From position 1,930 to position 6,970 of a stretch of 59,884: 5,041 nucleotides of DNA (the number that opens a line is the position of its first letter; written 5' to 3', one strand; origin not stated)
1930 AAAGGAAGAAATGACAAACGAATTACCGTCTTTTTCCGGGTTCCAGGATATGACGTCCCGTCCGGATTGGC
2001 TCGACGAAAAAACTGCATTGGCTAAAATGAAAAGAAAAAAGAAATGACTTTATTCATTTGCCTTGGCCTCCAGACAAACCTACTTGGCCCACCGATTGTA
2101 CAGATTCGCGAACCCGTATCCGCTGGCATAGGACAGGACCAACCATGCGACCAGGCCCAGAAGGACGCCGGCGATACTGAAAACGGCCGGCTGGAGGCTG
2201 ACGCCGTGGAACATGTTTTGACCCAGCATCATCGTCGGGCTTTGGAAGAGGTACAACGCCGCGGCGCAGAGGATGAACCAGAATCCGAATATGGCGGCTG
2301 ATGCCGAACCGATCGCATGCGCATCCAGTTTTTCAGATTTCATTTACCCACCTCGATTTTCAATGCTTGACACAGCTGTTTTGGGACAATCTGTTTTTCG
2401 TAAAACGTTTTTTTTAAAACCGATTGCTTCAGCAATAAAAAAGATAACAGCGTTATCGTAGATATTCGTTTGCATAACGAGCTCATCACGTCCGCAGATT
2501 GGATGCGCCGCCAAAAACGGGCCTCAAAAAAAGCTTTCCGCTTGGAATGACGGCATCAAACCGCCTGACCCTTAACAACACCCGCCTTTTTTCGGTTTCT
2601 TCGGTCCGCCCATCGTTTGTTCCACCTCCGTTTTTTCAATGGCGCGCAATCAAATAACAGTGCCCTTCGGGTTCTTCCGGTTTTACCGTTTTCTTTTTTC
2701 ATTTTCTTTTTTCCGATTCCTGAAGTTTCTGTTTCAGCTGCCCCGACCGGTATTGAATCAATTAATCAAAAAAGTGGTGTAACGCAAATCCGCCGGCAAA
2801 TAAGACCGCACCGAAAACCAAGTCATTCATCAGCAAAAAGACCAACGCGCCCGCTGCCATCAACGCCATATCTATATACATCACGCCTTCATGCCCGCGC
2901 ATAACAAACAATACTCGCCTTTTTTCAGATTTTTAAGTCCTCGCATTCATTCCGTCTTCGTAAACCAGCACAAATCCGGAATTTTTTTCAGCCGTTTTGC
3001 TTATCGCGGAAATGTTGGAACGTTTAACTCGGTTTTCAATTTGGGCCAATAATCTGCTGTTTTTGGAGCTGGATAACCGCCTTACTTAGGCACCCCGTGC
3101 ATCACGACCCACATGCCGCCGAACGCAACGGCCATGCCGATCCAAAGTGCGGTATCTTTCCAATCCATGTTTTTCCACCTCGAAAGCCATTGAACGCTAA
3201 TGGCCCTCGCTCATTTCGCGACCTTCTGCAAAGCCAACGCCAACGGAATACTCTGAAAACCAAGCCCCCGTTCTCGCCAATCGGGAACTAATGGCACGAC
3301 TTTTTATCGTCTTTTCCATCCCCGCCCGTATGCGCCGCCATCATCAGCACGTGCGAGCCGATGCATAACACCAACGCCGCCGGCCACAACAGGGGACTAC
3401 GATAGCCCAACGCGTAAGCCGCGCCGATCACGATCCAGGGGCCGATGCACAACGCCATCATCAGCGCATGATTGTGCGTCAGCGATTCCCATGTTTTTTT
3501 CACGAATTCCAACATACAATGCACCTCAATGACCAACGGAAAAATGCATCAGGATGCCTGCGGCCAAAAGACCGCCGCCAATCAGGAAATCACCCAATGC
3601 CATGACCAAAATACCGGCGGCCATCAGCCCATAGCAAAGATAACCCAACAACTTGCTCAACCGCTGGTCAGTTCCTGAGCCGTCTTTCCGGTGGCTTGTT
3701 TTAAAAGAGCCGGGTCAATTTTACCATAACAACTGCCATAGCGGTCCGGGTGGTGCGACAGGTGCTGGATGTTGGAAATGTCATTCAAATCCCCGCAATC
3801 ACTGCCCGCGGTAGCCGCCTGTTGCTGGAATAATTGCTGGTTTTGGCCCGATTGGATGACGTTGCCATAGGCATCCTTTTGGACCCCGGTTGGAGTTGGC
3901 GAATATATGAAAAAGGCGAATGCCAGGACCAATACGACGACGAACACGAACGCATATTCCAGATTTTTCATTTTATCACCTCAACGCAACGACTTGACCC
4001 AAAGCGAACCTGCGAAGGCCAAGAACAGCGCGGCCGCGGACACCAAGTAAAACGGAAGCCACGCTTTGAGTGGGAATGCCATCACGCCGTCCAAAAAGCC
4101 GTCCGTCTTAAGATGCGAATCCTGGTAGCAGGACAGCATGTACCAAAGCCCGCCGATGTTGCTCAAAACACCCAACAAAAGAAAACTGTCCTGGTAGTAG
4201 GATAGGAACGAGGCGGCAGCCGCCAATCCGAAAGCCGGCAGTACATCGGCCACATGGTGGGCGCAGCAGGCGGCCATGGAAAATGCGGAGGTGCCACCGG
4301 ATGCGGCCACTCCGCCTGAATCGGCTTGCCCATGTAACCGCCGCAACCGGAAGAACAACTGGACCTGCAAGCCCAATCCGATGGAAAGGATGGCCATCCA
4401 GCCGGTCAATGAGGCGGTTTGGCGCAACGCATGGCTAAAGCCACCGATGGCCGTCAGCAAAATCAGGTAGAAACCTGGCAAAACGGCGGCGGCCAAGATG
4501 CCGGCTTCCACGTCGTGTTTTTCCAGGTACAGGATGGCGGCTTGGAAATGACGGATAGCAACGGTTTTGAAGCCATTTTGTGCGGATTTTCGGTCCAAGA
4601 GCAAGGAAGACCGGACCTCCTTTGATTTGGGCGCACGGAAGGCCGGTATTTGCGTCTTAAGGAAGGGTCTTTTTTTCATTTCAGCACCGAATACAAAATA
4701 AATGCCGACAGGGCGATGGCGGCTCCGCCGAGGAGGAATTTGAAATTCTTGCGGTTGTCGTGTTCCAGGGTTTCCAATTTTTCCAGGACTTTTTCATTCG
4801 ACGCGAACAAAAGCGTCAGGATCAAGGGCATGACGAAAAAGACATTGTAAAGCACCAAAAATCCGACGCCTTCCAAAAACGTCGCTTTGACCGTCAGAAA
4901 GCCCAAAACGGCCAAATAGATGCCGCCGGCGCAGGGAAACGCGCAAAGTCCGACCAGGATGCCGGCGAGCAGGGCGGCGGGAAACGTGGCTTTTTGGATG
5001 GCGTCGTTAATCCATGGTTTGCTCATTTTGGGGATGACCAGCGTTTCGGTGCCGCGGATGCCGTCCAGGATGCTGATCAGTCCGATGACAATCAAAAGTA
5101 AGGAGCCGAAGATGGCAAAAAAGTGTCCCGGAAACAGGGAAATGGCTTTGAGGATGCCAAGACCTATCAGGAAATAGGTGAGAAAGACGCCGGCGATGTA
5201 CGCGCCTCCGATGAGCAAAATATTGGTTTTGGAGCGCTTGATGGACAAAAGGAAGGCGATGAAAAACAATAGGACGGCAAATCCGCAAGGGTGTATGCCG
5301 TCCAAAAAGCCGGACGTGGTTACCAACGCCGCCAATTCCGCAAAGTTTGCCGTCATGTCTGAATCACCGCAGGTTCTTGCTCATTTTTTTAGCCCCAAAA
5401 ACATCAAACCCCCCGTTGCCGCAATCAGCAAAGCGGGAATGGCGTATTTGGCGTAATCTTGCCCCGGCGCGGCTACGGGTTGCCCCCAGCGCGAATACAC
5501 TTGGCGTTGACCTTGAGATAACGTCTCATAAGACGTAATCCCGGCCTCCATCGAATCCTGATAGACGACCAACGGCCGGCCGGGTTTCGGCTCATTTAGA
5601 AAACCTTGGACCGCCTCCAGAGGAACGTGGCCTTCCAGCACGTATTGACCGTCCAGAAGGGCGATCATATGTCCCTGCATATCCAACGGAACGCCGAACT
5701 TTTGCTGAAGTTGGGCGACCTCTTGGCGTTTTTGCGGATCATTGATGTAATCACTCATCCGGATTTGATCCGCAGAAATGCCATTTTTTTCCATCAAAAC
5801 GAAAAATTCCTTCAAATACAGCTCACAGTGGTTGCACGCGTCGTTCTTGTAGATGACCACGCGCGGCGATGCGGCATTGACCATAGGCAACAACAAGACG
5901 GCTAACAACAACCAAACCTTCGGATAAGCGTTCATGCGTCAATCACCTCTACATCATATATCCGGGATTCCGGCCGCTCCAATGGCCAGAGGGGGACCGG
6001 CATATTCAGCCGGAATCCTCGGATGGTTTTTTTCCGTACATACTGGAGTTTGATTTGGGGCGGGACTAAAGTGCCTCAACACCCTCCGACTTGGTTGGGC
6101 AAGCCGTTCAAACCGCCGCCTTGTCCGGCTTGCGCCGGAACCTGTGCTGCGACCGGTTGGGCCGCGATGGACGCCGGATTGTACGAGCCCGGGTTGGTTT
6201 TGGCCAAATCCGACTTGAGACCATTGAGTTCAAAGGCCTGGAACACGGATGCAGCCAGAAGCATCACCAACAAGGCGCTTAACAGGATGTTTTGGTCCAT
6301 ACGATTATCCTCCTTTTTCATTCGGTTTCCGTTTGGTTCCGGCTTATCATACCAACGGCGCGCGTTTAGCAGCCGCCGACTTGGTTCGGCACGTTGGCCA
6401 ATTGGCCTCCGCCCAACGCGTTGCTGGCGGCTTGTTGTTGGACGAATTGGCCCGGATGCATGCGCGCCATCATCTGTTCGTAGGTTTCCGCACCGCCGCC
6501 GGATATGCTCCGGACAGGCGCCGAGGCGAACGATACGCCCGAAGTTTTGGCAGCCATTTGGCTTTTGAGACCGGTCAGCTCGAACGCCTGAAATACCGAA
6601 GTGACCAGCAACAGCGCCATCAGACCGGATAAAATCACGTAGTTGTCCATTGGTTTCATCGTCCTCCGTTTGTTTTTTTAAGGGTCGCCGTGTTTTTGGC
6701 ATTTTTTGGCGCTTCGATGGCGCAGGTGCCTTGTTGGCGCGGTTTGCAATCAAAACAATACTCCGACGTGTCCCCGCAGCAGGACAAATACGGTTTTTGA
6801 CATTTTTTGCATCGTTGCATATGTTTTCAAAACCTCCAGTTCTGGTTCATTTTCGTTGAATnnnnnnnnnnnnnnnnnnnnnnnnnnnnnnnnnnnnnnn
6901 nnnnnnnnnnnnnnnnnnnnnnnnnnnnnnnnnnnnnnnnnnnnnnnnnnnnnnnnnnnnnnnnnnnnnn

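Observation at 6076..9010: Run of membrane-anchored proteins sharing an N-terminal anchor motif and an identical C-terminal PNQVGGC-stop tail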

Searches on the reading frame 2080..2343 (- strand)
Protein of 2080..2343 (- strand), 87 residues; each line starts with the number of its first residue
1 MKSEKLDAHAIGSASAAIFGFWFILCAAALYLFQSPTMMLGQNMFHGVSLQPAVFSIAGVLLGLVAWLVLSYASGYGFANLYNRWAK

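Call 57: search_protein_families(library=pfam, proteins=[window:2080-2343:-], max_evalue=0.001)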
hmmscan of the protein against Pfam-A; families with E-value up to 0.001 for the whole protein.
window:2080-2343:- (87 aa): 1 family
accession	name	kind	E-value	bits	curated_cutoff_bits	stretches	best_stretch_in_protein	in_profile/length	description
PF18926.5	DUF5676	-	8.9e-12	46.2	27.6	1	10-85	4-82/82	2TM family of unknown function (DUF5676)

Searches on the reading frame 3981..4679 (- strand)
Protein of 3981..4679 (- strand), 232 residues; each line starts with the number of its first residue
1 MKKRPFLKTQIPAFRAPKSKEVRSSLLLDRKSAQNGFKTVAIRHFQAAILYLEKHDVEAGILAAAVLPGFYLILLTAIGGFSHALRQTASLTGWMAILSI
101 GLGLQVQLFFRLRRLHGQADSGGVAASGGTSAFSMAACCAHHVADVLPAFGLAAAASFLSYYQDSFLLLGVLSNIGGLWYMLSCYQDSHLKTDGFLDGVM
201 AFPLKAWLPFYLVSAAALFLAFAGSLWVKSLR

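Call 3: search_protein_families(library=pfam, proteins=[window:3981-4679:-], max_evalue=0.1)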
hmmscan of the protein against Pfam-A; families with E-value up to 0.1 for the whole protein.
window:3981-4679:- (232 aa): 0 families

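Call 7: search_protein_families(library=ncbifam, proteins=[window:3981-4679:-], max_evalue=1)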
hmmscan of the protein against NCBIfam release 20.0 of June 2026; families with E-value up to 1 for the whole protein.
window:3981-4679:- (232 aa): 0 families

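Call 64: search_protein_families(library=pfam, proteins=[window:3981-4679:-], max_evalue=1)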
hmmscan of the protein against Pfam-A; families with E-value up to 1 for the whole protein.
window:3981-4679:- (232 aa): 0 families

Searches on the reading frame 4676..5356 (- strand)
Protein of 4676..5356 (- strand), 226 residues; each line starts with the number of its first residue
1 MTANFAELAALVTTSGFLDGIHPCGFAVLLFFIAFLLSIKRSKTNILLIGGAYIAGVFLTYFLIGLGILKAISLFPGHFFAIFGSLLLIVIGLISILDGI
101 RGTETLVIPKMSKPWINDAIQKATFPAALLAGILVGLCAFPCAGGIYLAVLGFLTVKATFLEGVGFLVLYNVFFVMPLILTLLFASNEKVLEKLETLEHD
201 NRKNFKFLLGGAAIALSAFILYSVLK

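Call 3: search_protein_families(library=pfam, proteins=[window:4676-5356:-], max_evalue=0.1)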
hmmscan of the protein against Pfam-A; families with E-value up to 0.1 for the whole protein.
window:4676-5356:- (226 aa): 1 family
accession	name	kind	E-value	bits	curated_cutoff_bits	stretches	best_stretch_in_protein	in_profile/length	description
PF11139.14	SfLAP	-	1.8e-05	24.7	35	1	33-191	18-178/213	Sap, sulfolipid-1-addressing protein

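Call 7: search_protein_families(library=ncbifam, proteins=[window:4676-5356:-], max_evalue=1)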
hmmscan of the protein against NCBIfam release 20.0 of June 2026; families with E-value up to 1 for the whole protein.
window:4676-5356:- (226 aa): 2 families
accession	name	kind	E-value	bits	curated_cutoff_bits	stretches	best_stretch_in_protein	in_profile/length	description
NF040495.1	tranport_ArsG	equivalog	9.9e-06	25.1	200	1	14-199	12-200/225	aromatic aminobenezylarsenical efflux permease ArsG family transporter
NF045694.1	seleno_TsoB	exception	0.72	7.8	805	1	16-187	192-361/572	rhodanese/DsbD fusion-like selenoprotein TsoB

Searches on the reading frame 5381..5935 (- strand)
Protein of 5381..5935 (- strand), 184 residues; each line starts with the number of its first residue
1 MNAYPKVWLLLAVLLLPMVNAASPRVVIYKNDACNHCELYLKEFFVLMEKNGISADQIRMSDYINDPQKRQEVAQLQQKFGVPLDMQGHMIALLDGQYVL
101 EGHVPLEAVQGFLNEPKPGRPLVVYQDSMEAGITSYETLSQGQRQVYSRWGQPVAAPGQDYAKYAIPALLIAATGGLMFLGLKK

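Call 3: search_protein_families(library=pfam, proteins=[window:5381-5935:-], max_evalue=0.1)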
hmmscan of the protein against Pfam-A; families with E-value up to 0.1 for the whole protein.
window:5381-5935:- (184 aa): 1 family
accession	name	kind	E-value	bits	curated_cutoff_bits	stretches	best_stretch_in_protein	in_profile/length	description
PF04214.18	DUF411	-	0.00011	22.3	27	1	96-116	10-30/48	Protein of unknown function, DUF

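Call 7: search_protein_families(library=ncbifam, proteins=[window:5381-5935:-], max_evalue=1)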
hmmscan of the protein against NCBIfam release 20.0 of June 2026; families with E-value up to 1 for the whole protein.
window:5381-5935:- (184 aa): 2 families
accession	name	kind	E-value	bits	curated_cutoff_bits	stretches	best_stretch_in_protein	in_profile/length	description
TIGR02196.1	GlrX_YruB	hypoth_equivalog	0.023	15.2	88.55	1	25-89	1-58/74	glutaredoxin-like protein, YruB-family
NF041212.1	Uxx_star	subfamily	0.19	12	66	1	26-83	1-52/70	Uxx-star family glutaredoxin-like (seleno)protein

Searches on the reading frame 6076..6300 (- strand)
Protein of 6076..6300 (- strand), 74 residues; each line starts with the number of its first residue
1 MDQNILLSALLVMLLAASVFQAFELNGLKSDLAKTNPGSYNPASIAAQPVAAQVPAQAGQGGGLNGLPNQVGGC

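Call 3: search_protein_families(library=pfam, proteins=[window:6076-6300:-], max_evalue=0.1)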
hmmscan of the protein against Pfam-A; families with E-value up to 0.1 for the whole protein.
window:6076-6300:- (74 aa): 0 families

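Call 7: search_protein_families(library=ncbifam, proteins=[window:6076-6300:-], max_evalue=1)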
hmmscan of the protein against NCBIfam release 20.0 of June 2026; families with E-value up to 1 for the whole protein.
window:6076-6300:- (74 aa): 0 families

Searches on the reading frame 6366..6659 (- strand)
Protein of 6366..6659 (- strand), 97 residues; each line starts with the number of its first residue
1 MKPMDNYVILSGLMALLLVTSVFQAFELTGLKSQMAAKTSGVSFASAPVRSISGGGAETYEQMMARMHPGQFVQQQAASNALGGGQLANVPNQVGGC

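Call 3: search_protein_families(library=pfam, proteins=[window:6366-6659:-], max_evalue=0.1)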
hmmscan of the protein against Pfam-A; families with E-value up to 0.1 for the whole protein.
window:6366-6659:- (97 aa): 0 families

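Call 7: search_protein_families(library=ncbifam, proteins=[window:6366-6659:-], max_evalue=1)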
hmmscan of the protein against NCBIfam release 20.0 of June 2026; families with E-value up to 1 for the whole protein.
window:6366-6659:- (97 aa): 0 families

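Call 59: find_homologous_proteins(query=window:6366-6659:-, max_evalue=0.01)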
Query window:6366-6659:- (97 aa): 1 proteins with E <= 0.01 among 9 candidates.
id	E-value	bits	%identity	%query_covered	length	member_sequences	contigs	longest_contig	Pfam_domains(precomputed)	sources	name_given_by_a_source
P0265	3.9e-52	192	100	97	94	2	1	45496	-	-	-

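Call 62: find_homologous_proteins(query=A3, max_evalue=0.01)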
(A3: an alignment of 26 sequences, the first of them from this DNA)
Query A3 (26 sequences) (97 aa, profile of the alignment): 653 proteins with E <= 0.01 among 3640 candidates; the best 120 are listed.
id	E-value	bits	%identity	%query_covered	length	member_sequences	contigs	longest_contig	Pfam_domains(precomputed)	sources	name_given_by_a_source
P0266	2.9e-25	107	-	-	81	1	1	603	-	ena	-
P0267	6.6e-25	106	23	97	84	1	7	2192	-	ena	-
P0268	9.3e-25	105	28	47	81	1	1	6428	-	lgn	-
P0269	1.9e-24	104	-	-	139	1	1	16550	-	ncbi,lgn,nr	ncbi:hypothetical protein HYU14_00115 [Candidatus Woesearchaeota archaeon]|nr:hypothetical protein [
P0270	2.4e-24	104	-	-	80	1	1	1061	-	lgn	-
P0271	3.7e-24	103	-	-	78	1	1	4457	-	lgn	-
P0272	5.4e-24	103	33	46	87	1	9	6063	-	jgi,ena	-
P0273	5.7e-24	103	-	-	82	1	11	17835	-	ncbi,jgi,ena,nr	ncbi:hypothetical protein J4427_02450 [Candidatus Woesearchaeota archaeon]|nr:hypothetical protein [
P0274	2.2e-23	101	24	97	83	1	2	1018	-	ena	-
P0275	2.5e-23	100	28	62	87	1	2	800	-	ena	-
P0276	2.8e-23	100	-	-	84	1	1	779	-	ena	-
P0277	3.1e-23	100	27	97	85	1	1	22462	-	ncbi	-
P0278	6.0e-23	99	27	79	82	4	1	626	-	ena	-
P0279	6.1e-23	99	31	97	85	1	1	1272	-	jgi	jgi:hypothetical protein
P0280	8.3e-23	99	-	-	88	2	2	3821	-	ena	-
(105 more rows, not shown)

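Call 64: search_protein_families(library=pfam, proteins=[P0266, P0269], max_evalue=1)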
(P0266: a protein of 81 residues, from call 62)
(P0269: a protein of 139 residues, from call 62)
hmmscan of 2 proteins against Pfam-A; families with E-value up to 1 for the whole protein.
P0266 (81 aa): 1 family
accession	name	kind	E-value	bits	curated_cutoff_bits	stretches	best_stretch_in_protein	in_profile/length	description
PF10717.14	ODV-E18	-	0.11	12.9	28.1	1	8-36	28-58/87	Occlusion-derived virus envelope protein ODV-E18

P0269 (139 aa): 2 families
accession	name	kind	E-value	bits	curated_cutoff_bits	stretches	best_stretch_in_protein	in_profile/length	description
PF18668.6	Tail_spike_N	-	0.027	15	25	0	63-95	30-59/70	Tail spike TSP1/Gp66 receptor binding N-terminal domain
PF17964.7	Big_10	-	0.24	12.1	22.9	0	48-83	28-63/164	Bacterial Ig domain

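Call 76: predict_structure(alignment_id=A4)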
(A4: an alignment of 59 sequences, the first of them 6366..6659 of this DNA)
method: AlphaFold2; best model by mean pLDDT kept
length: 97 residues; sequences in the alignment: 59
mean_pLDDT: 62.6   pTM: 0.29
mean pLDDT of the five models: 62.6, 60.5, 59.7, 59.7, 59.5
residues with pLDDT >= 90: 9; 70-90: 16; 50-70: 45; < 50: 27
segments of 3 or more residues with pLDDT < 50: 40-57, 82-88
pLDDT, mean of each block of 10 residues (from residue 1): 77 93 80 55 46 48 64 55 50 54
secondary structure, 60 per line:
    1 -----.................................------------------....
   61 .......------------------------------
elements in order: H6-38 H57-67

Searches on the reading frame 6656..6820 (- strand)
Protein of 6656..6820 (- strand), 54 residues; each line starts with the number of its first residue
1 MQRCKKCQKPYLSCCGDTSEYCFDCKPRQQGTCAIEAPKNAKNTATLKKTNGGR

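Call 67: search_protein_families(library=pfam, proteins=[window:6656-6820:-], max_evalue=0.001)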
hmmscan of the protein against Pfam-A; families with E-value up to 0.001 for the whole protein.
window:6656-6820:- (54 aa): 0 families
